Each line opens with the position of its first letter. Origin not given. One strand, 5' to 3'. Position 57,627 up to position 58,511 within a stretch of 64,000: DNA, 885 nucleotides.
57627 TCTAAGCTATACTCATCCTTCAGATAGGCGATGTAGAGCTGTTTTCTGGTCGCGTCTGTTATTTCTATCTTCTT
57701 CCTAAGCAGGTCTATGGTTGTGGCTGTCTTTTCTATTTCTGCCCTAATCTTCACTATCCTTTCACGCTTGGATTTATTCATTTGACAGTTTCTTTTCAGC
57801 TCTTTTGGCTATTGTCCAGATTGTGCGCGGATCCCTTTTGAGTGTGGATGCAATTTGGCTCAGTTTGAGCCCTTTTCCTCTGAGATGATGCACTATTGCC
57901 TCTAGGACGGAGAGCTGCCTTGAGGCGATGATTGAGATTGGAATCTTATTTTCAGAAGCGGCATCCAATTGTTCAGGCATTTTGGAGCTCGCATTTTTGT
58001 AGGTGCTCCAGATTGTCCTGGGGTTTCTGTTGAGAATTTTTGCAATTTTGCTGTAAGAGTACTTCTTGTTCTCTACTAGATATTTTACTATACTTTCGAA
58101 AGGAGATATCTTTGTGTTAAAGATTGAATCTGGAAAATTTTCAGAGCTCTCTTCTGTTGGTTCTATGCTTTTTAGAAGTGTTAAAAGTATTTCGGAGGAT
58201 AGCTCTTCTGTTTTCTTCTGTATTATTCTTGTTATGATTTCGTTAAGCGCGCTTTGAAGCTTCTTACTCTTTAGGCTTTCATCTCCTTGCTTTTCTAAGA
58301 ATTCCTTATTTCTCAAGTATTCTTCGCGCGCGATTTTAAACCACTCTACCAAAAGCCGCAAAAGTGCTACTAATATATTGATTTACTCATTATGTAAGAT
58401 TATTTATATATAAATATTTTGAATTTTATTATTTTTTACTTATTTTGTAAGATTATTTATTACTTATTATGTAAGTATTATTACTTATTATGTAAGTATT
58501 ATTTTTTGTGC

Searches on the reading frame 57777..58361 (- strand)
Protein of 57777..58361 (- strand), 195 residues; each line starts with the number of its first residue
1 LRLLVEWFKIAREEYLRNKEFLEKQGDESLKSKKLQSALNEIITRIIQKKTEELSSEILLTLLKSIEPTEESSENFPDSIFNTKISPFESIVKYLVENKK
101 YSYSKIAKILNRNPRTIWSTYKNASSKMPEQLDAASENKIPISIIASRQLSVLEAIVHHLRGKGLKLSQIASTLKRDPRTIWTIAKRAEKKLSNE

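Call 3: search_protein_families(library=pfam, proteins=[window:57777-58361:-], max_evalue=10)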
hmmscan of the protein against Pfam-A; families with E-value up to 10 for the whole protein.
window:57777-58361:- (195 aa): 13 families
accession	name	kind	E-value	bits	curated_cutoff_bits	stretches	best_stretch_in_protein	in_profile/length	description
PF13384.12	HTH_23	-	6e-09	35.9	24.6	2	94-123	12-40/50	Homeodomain-like domain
PF13936.12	HTH_38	-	1.2e-07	31.8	27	2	98-117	18-37/44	Helix-turn-helix domain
PF08281.18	Sigma70_r4_2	-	3.3e-06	27.1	25.7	2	100-127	26-53/54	Sigma-70, region 4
PF08279.18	HTH_11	-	0.00031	21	25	2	90-119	4-34/55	HTH domain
PF21694.2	DNA_pol3_delta_C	-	0.0024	18.3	27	2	130-190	24-83/121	DNA polymerase III delta subunit, C-terminal domain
PF13921.12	Myb_DNA-bind_6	-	0.0085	16.7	22.9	1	92-128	9-47/60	Myb-like DNA-binding domain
PF13551.12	HTH_29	-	0.009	16.5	28.1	1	154-190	3-38/64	Winged helix-turn helix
PF06056.18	Terminase_5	-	0.02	15.2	20.3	1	99-119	12-32/58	Putative ATPase subunit of terminase (gpP-like)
PF13412.12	HTH_24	-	0.022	14.7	21.9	1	91-119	8-36/48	Winged helix-turn-helix DNA-binding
PF15978.11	TnsD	-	0.023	14.2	32.4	2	91-138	190-237/355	Tn7-like transposition protein D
PF12397.13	U3snoRNP10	-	0.034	14.9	34.4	1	37-110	41-112/116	U3 small nucleolar RNA-associated protein 10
PF04558.20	tRNA_synt_1c_R1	-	0.039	14.4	28.6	1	21-95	12-92/162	Glutaminyl-tRNA synthetase, non-specific RNA binding region part 1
PF25212.1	HVO_A0114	-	0.054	13.7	27.6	0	91-117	27-53/84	HVO_A0114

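Call 4: search_protein_families(library=ncbifam, proteins=[window:57777-58361:-], max_evalue=10)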
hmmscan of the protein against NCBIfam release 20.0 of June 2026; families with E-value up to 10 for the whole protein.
window:57777-58361:- (195 aa): 11 families
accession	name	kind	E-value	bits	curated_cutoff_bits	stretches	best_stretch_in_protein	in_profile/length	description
NF008548.0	PRK11475.1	equivalog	9.6e-09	35.1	176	2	46-132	95-181/207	DNA-binding transcriptional activator BglJ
NF005385.0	PRK06930.1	subfamily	3.6e-05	23.5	136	2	95-135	125-165/170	positive control sigma-like factor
TIGR02937.1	sigma70-ECF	superfamily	0.00096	18.8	42.9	2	156-194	124-163/165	sigma-70 family RNA polymerase sigma factor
NF008098.0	PRK10840.1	equivalog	0.001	18.6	235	2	82-135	148-200/216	response regulator transcription factor RcsB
NF033545.0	transpos_IS630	equivalog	0.0049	16.4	100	1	94-189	6-109/299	IS630 family transposase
TIGR02957.1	SigX4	subfamily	0.0081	15.4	323.25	1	84-132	108-156/281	RNA polymerase sigma-70 factor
TIGR02985.1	Sig70_bacteroi1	subfamily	0.013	15.8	126.4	1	96-132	126-162/162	RNA polymerase sigma-70 factor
NF040867.1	prot_deacyl_CobB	equivalog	0.056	12.7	320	1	100-156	39-93/242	NAD-dependent protein deacetylase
TIGR00721.1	tfx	subfamily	0.061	13.2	60.25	1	157-192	14-49/137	Tfx family DNA-binding protein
NF007214.0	PRK09636.1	subfamily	0.076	12.2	271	1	144-193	110-160/293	RNA polymerase sigma factor SigJ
NF009174.0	PRK12522.1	equivalog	0.34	10.9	217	1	97-135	132-170/175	RNA polymerase sigma factor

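Call 11: find_homologous_proteins(query=window:57777-58361:-, max_evalue=0.01)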
Query window:57777-58361:- (195 aa): 22 proteins with E <= 0.01 among 206 candidates.
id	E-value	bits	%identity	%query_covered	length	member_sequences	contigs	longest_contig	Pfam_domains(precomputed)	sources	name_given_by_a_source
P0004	5.1e-104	364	99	92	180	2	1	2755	PF13384.13,PF13936.13,PF08281.19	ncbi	ncbi:MAG: hypothetical protein QXZ40_03600 [Candidatus Micrarchaeia archaeon]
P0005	2.0e-40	157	36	77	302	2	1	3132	PF13412.13,PF08279.19,PF25212.3,PF13384.13,PF13936.13,PF13551.13,PF13542.13,PF13404.13,PF08281.19,PF06056.19,PF11242.15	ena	-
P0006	1.9e-30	124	55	64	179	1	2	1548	PF13384.13,PF13936.13,PF08281.19,PF11242.15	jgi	-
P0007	8.0e-26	109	46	62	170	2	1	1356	-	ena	-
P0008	1.0e-23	102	40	80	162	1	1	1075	PF08279.19,PF25212.3,PF13384.13,PF13936.13,PF16805.12,PF08281.19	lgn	-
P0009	1.5e-23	102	43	86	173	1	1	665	-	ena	-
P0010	2.6e-23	101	41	78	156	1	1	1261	PF13921.13,PF13384.13,PF13936.13,PF08281.19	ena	-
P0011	3.1e-22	98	44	69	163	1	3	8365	-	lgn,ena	-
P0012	5.5e-22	97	47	60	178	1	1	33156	PF08279.19,PF13384.13,PF13936.13,PF16805.12,PF08281.19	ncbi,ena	-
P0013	8.7e-22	96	48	57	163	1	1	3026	-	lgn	-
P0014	5.9e-21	93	38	76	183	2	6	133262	PF13384.13,PF13936.13,PF08281.19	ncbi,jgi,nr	ncbi:MAG TPA: hypothetical protein PLX15_01510 [Candidatus Woesearchaeota archaeon]|nr:hypothetical 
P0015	1.1e-20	92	45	59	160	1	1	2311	-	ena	-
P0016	3.8e-20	91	50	62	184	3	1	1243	PF08281.19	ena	-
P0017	1.7e-19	89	49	59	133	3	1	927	PF08281.19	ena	-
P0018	4.8e-19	87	48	63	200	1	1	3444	PF13384.13,PF08281.19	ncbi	-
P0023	1.6e-17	82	45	62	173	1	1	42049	PF13412.13,PF13936.13,PF08281.19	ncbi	-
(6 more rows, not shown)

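Call 17: find_encoding_contigs(protein=P0014, flank=10000, max_places=2)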
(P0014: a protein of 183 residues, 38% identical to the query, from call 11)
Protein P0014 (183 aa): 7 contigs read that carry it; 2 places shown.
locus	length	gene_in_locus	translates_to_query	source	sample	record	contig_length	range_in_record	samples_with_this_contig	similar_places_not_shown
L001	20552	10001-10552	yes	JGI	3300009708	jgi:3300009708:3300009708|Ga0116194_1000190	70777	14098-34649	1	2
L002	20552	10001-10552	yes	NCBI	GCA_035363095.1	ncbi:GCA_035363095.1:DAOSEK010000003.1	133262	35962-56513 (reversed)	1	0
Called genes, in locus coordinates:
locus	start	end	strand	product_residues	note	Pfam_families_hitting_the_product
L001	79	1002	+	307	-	PF08271:Zn_Ribbon_TF, PF00382:TFIIB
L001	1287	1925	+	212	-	-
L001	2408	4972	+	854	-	PF01624:MutS_I, PF05188:MutS_II, PF05192:MutS_III, PF05190:MutS_IV, PF00488:MutS_V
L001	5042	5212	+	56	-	-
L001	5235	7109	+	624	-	PF02518:HATPase_c, PF13589:HATPase_c_3, PF01119:DNA_mis_repair, PF08676:MutL_C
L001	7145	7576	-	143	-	-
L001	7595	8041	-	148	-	-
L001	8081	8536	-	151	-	-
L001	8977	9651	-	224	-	PF20582:UPF0758_N, PF04002:RadC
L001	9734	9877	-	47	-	-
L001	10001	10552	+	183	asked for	PF13384:HTH_23 (faint), PF13936:HTH_38 (faint), PF08281:Sigma70_r4_2 (faint)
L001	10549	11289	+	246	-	-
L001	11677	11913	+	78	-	PF07866:DUF1653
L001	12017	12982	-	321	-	-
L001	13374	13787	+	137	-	PF01894:YjbQ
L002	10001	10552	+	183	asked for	PF13384:HTH_23 (faint), PF13936:HTH_38 (faint), PF08281:Sigma70_r4_2 (faint)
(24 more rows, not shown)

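Call 18: find_encoding_contigs(protein=P0023, flank=10000, max_places=2)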
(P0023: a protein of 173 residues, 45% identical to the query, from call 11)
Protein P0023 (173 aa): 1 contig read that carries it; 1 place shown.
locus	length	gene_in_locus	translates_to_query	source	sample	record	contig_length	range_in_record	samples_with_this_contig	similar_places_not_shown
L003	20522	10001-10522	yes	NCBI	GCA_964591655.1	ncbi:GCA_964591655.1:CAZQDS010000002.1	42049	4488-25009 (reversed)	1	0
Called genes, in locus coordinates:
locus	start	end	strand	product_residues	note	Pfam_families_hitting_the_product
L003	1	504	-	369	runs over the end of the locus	PF01458:SUFBD_core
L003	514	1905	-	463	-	PF19295:SufBD_N, PF01458:SUFBD_core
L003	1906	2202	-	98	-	PF01022:HTH_5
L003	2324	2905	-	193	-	-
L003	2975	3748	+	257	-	PF01978:TrmB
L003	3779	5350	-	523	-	-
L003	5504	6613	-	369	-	-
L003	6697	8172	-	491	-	-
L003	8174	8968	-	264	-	-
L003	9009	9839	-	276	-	-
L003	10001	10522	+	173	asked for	PF13936:HTH_38 (faint), PF08281:Sigma70_r4_2 (faint), PF13412:HTH_24 (faint)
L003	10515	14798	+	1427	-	-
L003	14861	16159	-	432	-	PF13393:tRNA-synt_His, PF03129:HGTP_anticodon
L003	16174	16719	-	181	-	PF18306:LDcluster4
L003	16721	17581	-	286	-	-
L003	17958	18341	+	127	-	-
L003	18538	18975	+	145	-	PF08281:Sigma70_r4_2 (faint), PF08279:HTH_11 (faint), PF13384:HTH_23 (faint)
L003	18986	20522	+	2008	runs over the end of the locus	?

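Call 19: find_encoding_contigs(protein=P0012, flank=10000, max_places=1)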
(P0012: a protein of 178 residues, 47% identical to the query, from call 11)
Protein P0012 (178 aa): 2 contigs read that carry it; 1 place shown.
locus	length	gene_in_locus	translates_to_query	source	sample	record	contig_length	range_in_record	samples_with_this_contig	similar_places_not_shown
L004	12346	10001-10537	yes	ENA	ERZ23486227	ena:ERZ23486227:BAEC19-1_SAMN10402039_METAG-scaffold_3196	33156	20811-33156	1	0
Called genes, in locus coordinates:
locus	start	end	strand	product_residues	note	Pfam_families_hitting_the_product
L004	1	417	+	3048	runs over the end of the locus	PF13599:Pentapeptide_4 (weak)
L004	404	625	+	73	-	-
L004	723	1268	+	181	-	PF13384:HTH_23 (faint), PF13936:HTH_38 (faint)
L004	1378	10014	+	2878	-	PF13385:Laminin_G_3, PF08309:LVIVD (faint), PF19077:Big_13 (weak)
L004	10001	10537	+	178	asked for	PF16805:Trans_coact (faint), PF08281:Sigma70_r4_2 (faint), PF08279:HTH_11 (faint), PF13384:HTH_23 (faint), PF13936:HTH_38 (faint)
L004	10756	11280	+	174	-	PF08281:Sigma70_r4_2 (faint)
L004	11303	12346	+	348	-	?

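Call 21: find_encoding_contigs(protein=P0011, flank=8000, max_places=1)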
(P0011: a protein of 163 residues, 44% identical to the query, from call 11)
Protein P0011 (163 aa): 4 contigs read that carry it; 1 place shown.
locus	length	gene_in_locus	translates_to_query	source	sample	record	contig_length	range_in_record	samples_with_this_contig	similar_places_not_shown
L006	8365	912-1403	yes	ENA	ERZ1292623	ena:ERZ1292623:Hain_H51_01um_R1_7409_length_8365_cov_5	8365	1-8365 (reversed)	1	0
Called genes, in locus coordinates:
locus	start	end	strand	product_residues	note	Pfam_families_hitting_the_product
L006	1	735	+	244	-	?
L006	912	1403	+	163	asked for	-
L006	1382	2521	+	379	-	-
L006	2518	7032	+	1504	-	PF02210:Laminin_G_2 (faint)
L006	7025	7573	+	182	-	-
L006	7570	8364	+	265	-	?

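Call 46: find_related_loci(query=A2, collection=genome_contigs, flank=10000)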
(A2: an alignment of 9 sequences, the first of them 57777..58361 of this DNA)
Query A2 (195 aa) in genome_contigs; peptide patterns used: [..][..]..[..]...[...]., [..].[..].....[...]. (x = any residue, [..] = any of these).
328 stretches matched a pattern; 213 encode a relative of the query (tblastn E <= 1e-3); the best 80 are kept; 80 distinct loci.
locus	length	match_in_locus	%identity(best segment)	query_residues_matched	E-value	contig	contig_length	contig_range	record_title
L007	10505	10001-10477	51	29-192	1e-41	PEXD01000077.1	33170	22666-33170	MAG: Candidatus Woesearchaeota archaeon CG07_land_8_20_14_0_80_44_23 CG07_land_8_20_14_0.80_scaffold_289_c, whole genome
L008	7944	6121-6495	51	70-192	1e-32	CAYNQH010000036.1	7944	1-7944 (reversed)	MAG TPA_asm: uncultured Methanosarcinales archaeon isolate SRP319275_co4_263 genome assembly, contig: NODE_6445_length_7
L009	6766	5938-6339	50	65-195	7e-33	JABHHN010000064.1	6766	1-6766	MAG: archaeon isolate SI037_bin40 k141_1614322, whole genome shotgun sequence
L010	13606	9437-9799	53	76-195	2e-32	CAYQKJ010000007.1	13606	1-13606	MAG TPA_asm: uncultured Methanosarcinales archaeon isolate SRP098346_co1_64 genome assembly, contig: NODE_5251_length_13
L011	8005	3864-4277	45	48-191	5e-31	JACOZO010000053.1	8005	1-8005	MAG: Candidatus Woesearchaeota archaeon isolate NC_groundwater_207_Ag_S-0.1um_44_9 S4_GD2017_2_S1_scaffold_6869, whole g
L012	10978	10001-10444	44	43-184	3e-30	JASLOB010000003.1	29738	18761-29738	MAG: Candidatus Nanoarchaeia archaeon isolate Arabian11_MAG_25 c_000000276627, whole genome shotgun sequence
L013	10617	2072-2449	46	71-193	5e-30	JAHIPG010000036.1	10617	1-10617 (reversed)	MAG: Nanoarchaeota archaeon isolate KR13_S3.mb.5 KR13_S3.mb.5_k141_72595, whole genome shotgun sequence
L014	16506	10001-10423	45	53-194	2e-29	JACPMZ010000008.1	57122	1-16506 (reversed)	MAG: Candidatus Woesearchaeota archaeon isolate NC_groundwater_562_Ag_S-0.1um_46_13 S35_SO-1_scaffold_234747, whole geno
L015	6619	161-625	45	35-193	3e-29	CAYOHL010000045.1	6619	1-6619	MAG TPA_asm: uncultured Methanosarcinales archaeon isolate SRP098346_co1_180 genome assembly, contig: NODE_16468_length_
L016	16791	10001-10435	46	38-184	4e-29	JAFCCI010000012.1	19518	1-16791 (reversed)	Candidatus Woesearchaeota archaeon isolate AB_3033_Bin_101 AB_3033_Bin_101_scaffold_4132, whole genome shotgun sequence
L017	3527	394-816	46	47-194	6e-29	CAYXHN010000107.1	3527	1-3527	MAG TPA_asm: uncultured Methanosarcinales archaeon isolate SRP141376_co2_415 genome assembly, contig: NODE_40497_length_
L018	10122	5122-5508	47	75-192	4e-29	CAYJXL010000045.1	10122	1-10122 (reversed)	MAG TPA_asm: Candidatus Woesearchaeota archaeon isolate ERP125453_co1_519 genome assembly, contig: NODE_7775_length_1012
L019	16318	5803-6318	41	18-193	1e-28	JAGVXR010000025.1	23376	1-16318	Candidatus Woesearchaeota archaeon isolate RIFCSPHIGHO2_01_FULL_38_11 rifcsphigho2_01_scaffold_10268, whole genome shotg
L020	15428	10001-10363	50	73-192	3e-28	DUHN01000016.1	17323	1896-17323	MAG TPA_asm: Candidatus Woesearchaeota archaeon isolate UBA12027 contig_20477, whole genome shotgun sequence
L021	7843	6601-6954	52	77-191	3e-28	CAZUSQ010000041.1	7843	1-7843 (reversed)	MAG TPA_asm: uncultured Methanosarcinales archaeon isolate SRP269290_co1_892 genome assembly, contig: NODE_15637_length_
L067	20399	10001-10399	48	74-193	5e-25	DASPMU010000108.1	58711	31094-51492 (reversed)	MAG TPA_asm: Alphaproteobacteria bacterium isolate SMAG_U12101 k141_306386, whole genome shotgun sequence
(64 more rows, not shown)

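Call 64: predict_structure(alignment_id=A2)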
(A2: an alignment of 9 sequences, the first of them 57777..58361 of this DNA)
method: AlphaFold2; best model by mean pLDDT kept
length: 195 residues; sequences in the alignment: 9
mean_pLDDT: 79.0   pTM: 0.62
mean pLDDT of the five models: 79.0, 78.9, 78.5, 77.7, 75.6
residues with pLDDT >= 90: 108; 70-90: 14; 50-70: 53; < 50: 20
segments of 3 or more residues with pLDDT < 50: 1-4, 29-31, 50-52, 67-70
pLDDT, mean of each block of 10 residues (from residue 1): 53 62 52 55 56 51 49 82 95 96 92 95 97 90 88 95 95 95 96 87
secondary structure, 60 per line:
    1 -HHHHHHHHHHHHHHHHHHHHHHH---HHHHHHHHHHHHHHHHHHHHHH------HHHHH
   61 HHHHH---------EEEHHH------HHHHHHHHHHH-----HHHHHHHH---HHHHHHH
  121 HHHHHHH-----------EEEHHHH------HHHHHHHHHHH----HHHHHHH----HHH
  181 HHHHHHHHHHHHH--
elements in order: H2-24 H28-49 H56-65 E75-77 H87-97 H103-110 H114-127 E139-141 H142-145 H152-162 H167-173 H178-193

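Call 83: search_protein_families(library=pfam, proteins=[L067:805-2475:-, L067:4448-5338:+, L067:5913-7742:-, L067:7752-8558:-, L067:8777-9628:-, L067:3810-4364:+], max_evalue=0.00001)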
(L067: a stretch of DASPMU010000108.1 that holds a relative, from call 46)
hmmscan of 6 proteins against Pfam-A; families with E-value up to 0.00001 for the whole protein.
L067:805-2475:- (557 aa): 1 family
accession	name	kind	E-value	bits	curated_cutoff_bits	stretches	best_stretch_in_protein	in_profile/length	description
PF01896.25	DNA_primase_S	-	3.4e-10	41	26.8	1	101-316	21-163/163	DNA primase small subunit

L067:4448-5338:+ (297 aa): 1 family
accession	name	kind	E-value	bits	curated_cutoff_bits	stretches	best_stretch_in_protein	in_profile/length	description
PF01435.24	Peptidase_M48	-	9.6e-33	114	20.3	1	89-296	9-184/186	Peptidase family M48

L067:5913-7742:- (610 aa): 0 families

L067:7752-8558:- (269 aa): 0 families

L067:8777-9628:- (284 aa): 0 families

L067:3810-4364:+ (185 aa): 1 family
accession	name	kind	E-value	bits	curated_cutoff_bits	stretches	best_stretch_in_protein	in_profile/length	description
PF04011.17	LemA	-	7.2e-63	211.3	26.2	1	36-184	1-149/149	LemA family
